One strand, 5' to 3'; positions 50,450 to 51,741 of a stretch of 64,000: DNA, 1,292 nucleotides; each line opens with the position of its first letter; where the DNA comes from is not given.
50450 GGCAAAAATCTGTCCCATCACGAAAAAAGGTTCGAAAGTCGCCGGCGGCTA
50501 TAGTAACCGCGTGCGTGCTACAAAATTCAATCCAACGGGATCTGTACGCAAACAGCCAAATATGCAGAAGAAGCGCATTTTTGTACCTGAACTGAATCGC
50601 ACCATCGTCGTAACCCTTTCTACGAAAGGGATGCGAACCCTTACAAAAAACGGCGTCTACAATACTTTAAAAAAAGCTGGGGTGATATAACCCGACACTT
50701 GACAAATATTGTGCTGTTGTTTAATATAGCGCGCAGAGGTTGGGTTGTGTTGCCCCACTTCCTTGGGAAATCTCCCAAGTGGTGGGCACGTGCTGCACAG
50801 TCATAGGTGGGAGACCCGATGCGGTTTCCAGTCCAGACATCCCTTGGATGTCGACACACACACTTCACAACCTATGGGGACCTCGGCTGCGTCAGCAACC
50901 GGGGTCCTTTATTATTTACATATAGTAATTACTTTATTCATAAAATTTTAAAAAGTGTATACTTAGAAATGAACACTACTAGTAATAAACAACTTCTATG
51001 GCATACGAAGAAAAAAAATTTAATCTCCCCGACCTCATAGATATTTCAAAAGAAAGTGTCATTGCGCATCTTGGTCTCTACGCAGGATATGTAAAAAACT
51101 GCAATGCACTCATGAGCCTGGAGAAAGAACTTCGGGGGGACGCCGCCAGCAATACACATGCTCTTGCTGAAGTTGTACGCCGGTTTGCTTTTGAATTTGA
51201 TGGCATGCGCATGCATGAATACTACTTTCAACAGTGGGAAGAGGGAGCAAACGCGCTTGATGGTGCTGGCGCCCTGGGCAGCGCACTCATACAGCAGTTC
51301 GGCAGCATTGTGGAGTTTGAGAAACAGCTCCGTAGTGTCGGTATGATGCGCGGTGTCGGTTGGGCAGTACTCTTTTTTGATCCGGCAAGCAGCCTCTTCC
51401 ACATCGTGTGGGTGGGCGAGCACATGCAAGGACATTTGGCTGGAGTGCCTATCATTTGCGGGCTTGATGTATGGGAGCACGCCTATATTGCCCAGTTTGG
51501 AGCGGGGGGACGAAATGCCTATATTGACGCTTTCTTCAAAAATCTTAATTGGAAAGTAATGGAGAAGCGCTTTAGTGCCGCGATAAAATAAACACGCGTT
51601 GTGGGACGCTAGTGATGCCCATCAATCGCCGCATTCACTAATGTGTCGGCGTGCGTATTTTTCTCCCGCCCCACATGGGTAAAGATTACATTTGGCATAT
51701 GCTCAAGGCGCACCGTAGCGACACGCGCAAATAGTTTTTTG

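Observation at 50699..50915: Candidate ~180-nt sRNA with its own promoter and terminator between rpmB and the SOD-like gene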

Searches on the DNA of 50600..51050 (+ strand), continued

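Call 60: search_with_rna_model(model_id=R1, sources=[window, L001, L002, L003, L004, L005, L006, L007, L008, L009, L010, L011, L012, L013, L014, L060, L062, L063, L064, L084, L085, L067, L070, L073, L075, L077, L078, L079, L080, L081, L082, L083], max_evalue=10)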
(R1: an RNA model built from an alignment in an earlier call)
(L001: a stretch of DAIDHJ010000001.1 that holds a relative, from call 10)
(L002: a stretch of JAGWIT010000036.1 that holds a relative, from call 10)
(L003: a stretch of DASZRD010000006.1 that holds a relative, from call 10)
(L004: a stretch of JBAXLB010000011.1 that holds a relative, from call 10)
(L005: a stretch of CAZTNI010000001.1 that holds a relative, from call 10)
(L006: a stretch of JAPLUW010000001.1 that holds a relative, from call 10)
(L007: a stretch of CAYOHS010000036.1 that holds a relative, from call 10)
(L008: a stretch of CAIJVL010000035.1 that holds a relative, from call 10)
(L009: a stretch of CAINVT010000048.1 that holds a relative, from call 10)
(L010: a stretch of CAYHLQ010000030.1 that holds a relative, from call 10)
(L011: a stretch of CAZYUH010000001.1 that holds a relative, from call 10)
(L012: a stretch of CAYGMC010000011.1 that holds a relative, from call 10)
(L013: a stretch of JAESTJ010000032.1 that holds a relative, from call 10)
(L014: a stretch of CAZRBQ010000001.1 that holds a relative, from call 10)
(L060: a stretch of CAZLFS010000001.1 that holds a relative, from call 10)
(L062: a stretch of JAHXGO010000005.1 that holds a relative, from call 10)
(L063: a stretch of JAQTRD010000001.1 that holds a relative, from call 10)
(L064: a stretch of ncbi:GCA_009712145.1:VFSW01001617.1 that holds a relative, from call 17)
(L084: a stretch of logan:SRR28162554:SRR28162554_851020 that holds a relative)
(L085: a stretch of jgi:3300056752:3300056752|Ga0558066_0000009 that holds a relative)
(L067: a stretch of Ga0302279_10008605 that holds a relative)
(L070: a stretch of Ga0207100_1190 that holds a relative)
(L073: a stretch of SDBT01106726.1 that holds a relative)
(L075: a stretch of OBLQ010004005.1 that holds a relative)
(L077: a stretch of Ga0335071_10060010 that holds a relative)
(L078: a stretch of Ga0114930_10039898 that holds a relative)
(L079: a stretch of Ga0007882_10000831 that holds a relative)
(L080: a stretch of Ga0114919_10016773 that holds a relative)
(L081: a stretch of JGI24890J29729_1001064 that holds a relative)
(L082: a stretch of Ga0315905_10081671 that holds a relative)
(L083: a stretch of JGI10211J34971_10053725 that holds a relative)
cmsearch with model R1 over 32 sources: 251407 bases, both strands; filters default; matches with E-value up to 10: 2.
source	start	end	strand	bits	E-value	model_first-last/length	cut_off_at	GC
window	50734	50876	+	187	2.3e-48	1-143/143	no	0.55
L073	3220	3276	-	19.1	0.016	65-122/143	no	0.54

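Call 63: search_with_rna_model(model_id=R1, sources=[L088, L089], max_evalue=10, filters=off)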
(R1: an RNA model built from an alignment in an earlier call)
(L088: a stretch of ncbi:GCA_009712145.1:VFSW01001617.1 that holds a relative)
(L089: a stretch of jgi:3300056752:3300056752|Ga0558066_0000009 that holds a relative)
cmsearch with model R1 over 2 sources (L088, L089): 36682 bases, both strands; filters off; matches with E-value up to 10: 30.
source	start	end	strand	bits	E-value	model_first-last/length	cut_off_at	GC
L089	13458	13499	-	11.6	0.25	1-143/143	no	0.55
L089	19066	19146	-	9.9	0.75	1-143/143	no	0.53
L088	11724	11773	+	9.4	1.1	1-143/143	no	0.42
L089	2409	2440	-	9.2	1.2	1-143/143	no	0.66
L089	17333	17423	-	9.1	1.3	1-143/143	no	0.45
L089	6180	6214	+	8.8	1.5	1-143/143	no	0.54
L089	5074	5127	-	8.8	1.5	1-143/143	no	0.5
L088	9578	9604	-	8.3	2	1-143/143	no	0.59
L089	5466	5503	+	8.2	2.2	1-143/143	no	0.66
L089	8634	8755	+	8.2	2.2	1-143/143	no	0.48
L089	9287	9382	+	8.2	2.2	1-143/143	no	0.55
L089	6000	6036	-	8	2.5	1-143/143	no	0.38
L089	8390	8545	+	7.8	2.9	1-143/143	no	0.62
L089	15921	15941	+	7.7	3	1-143/143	no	0.62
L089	7494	7526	-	7.5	3.4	1-143/143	no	0.7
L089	7494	7526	+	7.5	3.4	1-143/143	no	0.7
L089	6862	6947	+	6.8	5.4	1-143/143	no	0.58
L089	2095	2138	+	6.7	5.6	1-143/143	no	0.73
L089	12049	12074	-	6.7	5.7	1-143/143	no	0.58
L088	13573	13603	-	6.6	6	1-143/143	no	0.42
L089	12420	12472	-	6.6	6.2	1-143/143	no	0.66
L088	12724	12842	+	6.5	6.3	1-143/143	no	0.42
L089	4815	4912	+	6.3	7.2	1-143/143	no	0.58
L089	8414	8431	-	6.3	7.2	1-143/143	no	0.72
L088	4025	4054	-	6.1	8.1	1-143/143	no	0.57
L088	14993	15026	+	6.1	8.2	1-143/143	no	0.38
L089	15390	15459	+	6.1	8.2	1-143/143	no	0.6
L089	5805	5857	+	6.1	8.2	1-143/143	no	0.6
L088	2996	3087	+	5.8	9.9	1-143/143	no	0.48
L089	1522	1635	-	5.8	9.9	1-143/143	no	0.6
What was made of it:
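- This is weak evidence, because the rest of those genomes could not be searched (calls 60, 63).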

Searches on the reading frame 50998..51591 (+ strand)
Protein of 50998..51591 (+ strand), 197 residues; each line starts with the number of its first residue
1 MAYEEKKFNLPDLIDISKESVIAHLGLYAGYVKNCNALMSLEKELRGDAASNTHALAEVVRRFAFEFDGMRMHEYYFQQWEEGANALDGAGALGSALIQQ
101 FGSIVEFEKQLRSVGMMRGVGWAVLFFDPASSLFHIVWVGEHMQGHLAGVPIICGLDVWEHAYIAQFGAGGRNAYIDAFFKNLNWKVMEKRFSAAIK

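Call 7: search_protein_families(library=pfam, proteins=[window:50998-51591:+])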
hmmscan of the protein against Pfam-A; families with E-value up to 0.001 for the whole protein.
window:50998-51591:+ (197 aa): 1 family
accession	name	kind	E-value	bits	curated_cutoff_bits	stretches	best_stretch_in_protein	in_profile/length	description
PF02777.23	Sod_Fe_C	-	7.4e-20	71.3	20.9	1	91-191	3-102/102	Iron/manganese superoxide dismutases, C-terminal domain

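Call 10: find_related_loci(query=window:50998-51591:+, collection=genome_contigs, flank=3000)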
Query window:50998-51591:+ (197 aa) in genome_contigs; peptide patterns used: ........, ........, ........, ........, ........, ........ (x = any residue, [..] = any of these).
94 stretches matched a pattern; 63 encode a relative of the query (tblastn E <= 1e-3); 63 distinct loci.
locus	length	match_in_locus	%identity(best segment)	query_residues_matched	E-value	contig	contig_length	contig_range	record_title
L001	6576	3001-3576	68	3-194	2e-85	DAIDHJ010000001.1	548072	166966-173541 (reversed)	MAG TPA_asm: Candidatus Adlerbacteria bacterium isolate clean342 NODE_1_length_548072_cov_18.396940, whole genome shotgu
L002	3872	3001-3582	54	1-194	3e-67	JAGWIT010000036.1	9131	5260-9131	MAG: Patescibacteria group bacterium isolate REEB120 contig-150_10406, whole genome shotgun sequence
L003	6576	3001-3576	54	1-192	3e-67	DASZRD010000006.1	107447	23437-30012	MAG TPA_asm: Candidatus Paceibacterota bacterium isolate SMAG_U6015 k141_1077134, whole genome shotgun sequence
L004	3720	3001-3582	52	1-193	9e-65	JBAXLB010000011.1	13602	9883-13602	MAG: Candidatus Adlerbacteria bacterium isolate ELA416 MAG416_11, whole genome shotgun sequence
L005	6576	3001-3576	52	1-192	1e-64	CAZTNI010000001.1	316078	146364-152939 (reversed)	MAG TPA_asm: uncultured Candidatus Saccharibacteria bacterium isolate SRP292972_co1_97 genome assembly, contig: NODE_45_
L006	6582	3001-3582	52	1-193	4e-64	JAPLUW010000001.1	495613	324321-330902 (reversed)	MAG: Candidatus Adlerbacteria bacterium isolate LacPavin_0818_WC45_MAG_49_12 LacPavin_0818_WC45_scaffold_276048, whole g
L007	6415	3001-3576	51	2-193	7e-64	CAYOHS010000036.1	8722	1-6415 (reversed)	MAG TPA_asm: uncultured Candidatus Saccharibacteria bacterium isolate SRP278252_co2_71 genome assembly, contig: NODE_171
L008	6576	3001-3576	51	1-192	6e-64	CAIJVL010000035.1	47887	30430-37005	Candidatus Adlerbacteria bacterium isolate T7-022_bin-222 genome assembly, contig: bin-222:35/69, whole genome shotgun s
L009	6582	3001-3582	50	1-194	2e-63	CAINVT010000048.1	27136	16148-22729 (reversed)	uncultured bacterium isolate C24_bin-1043 genome assembly, contig: bin-1043:48/73, whole genome shotgun sequence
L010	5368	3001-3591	49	1-197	1e-63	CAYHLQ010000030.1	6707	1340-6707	MAG TPA_asm: uncultured Candidatus Saccharibacteria bacterium isolate ERP119705_co13_492 genome assembly, contig: NODE_1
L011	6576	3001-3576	47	1-192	4e-57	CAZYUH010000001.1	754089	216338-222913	MAG TPA_asm: uncultured Candidatus Saccharibacteria bacterium isolate binchicken_co277_212 genome assembly, contig: NODE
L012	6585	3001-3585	46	2-195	3e-53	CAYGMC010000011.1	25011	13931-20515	MAG TPA_asm: uncultured Candidatus Saccharibacteria bacterium isolate ERP113451_co5_162 genome assembly, contig: NODE_10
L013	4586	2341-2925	44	3-196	7e-52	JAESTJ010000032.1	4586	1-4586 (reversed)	MAG: Candidatus Paceibacterota bacterium isolate NORP311 CoAssembly_1578471, whole genome shotgun sequence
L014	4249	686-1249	41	6-193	7e-48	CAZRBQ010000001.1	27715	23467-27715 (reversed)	MAG TPA_asm: uncultured Candidatus Saccharibacteria bacterium isolate SRP278252_co1_244 genome assembly, contig: NODE_27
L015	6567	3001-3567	40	2-192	1e-44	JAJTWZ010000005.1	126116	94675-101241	MAG: Blastocatellia bacterium isolate DTUACD2 5-Genome20, whole genome shotgun sequence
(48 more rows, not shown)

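Call 16: find_homologous_proteins(query=window:50998-51591:+, max_evalue=1e-40)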
Query window:50998-51591:+ (197 aa): 2230 proteins with E <= 1e-40 among 2638 candidates; the best 120 are listed.
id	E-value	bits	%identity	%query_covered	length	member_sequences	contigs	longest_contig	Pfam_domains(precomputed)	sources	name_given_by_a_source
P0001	8.8e-129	445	100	100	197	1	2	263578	PF02777.24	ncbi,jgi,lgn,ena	-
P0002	7.1e-90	318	72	98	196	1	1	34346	PF02777.24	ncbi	-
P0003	4.6e-81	289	67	97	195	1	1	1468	PF02777.24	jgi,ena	-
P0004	6.8e-80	286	67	97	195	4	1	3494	PF02777.24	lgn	-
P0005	2.0e-78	281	63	99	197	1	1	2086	PF02777.24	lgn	-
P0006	1.0e-76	275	62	100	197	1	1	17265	PF02777.24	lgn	-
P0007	3.6e-74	267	60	98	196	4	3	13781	PF02777.24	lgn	-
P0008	1.2e-73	265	61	98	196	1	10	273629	PF02777.24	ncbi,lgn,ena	-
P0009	2.2e-73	264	61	99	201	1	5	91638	PF02777.24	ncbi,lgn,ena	-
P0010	2.2e-73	264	60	98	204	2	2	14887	PF02777.24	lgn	-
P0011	3.4e-73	264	59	99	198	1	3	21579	PF02777.24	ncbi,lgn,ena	-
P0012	2.2e-72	261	58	100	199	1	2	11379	PF02777.24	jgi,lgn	-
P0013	5.2e-72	260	58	99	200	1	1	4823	PF02777.24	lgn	-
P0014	8.7e-71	256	61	96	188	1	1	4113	PF02777.24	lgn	-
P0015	9.4e-71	256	60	97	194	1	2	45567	PF02777.24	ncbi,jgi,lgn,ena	-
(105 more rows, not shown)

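Call 17: find_encoding_contigs(protein=P0002, flank=3000, max_places=2)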
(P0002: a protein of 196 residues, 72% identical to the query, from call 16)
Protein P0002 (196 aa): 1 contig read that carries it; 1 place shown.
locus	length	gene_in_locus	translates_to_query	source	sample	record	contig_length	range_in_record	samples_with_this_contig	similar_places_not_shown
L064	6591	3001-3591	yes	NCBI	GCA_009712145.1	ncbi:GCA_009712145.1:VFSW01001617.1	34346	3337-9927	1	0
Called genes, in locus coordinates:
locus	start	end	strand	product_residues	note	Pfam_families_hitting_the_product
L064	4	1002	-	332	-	PF01933:CofD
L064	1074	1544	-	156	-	PF00177:Ribosomal_S7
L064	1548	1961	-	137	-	PF00164:Ribosom_S12_S23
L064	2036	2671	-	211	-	PF02163:Peptidase_M50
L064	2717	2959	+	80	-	PF00830:Ribosomal_L28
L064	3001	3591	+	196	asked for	PF02777:Sod_Fe_C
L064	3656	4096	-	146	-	PF00075:RNase_H, PF13456:RVT_3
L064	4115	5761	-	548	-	PF01368:DHH, PF02272:DHHA1, PF17768:RecJ_OB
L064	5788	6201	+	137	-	PF11969:DcpS_C, PF01230:HIT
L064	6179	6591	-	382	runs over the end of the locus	PF00162:PGK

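Call 18: find_encoding_contigs(protein=P0001, flank=3000, max_places=4)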
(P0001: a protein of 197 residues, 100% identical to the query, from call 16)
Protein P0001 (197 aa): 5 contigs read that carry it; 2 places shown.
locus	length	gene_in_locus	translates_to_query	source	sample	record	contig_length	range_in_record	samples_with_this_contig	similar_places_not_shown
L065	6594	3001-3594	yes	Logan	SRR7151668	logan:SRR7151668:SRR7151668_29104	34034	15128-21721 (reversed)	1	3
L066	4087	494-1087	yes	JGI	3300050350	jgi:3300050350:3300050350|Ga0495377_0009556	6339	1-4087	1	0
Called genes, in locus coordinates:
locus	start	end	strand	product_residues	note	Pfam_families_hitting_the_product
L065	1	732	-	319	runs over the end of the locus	PF01933:CofD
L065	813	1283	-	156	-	PF00177:Ribosomal_S7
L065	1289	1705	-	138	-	PF00164:Ribosom_S12_S23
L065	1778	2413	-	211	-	PF02163:Peptidase_M50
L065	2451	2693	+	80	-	PF00830:Ribosomal_L28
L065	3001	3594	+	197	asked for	PF02777:Sod_Fe_C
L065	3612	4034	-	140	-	PF00075:RNase_H, PF13456:RVT_3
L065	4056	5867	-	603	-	PF01368:DHH, PF02272:DHHA1, PF17768:RecJ_OB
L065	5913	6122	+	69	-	PF01230:HIT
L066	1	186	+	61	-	?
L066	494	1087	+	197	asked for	PF02777:Sod_Fe_C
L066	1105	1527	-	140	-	PF00075:RNase_H, PF13456:RVT_3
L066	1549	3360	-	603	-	PF01368:DHH, PF02272:DHHA1, PF17768:RecJ_OB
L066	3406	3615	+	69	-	PF01230:HIT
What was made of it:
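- No gene was called here in two independent assemblies (call 18).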
